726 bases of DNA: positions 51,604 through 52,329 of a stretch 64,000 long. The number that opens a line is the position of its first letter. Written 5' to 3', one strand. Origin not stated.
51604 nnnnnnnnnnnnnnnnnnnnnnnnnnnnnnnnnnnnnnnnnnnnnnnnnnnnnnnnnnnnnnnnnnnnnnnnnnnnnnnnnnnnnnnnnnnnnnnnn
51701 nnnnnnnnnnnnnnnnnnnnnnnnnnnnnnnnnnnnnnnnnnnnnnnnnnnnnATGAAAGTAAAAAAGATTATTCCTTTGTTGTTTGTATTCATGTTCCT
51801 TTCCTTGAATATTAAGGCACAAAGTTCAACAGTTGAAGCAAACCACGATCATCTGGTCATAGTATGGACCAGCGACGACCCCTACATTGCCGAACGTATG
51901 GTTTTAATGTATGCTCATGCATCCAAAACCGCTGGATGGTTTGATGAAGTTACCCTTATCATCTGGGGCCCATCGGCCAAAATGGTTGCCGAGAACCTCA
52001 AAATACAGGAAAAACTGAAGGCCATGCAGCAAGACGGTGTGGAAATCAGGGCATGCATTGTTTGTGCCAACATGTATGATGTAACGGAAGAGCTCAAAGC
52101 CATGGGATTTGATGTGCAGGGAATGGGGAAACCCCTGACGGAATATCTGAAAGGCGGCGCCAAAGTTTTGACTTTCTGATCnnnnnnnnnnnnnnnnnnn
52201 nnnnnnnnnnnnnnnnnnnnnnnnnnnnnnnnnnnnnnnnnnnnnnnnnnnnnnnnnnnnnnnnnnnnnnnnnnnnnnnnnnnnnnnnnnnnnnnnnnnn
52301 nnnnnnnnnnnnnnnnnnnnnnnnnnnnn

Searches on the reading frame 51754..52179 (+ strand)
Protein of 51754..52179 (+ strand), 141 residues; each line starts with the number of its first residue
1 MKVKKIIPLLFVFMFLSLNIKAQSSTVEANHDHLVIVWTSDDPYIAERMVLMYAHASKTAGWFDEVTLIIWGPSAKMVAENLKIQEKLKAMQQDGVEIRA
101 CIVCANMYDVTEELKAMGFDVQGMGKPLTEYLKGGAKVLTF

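Call 40: search_protein_families(library=pfam, proteins=[window:51754-52179:+], max_evalue=0.001)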
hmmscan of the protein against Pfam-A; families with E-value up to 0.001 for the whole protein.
window:51754-52179:+ (141 aa): 1 family
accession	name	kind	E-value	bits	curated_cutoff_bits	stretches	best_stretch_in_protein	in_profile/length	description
PF02635.20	DsrE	-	7e-06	26.7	22.7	1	42-141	12-116/116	DsrE/DsrF-like family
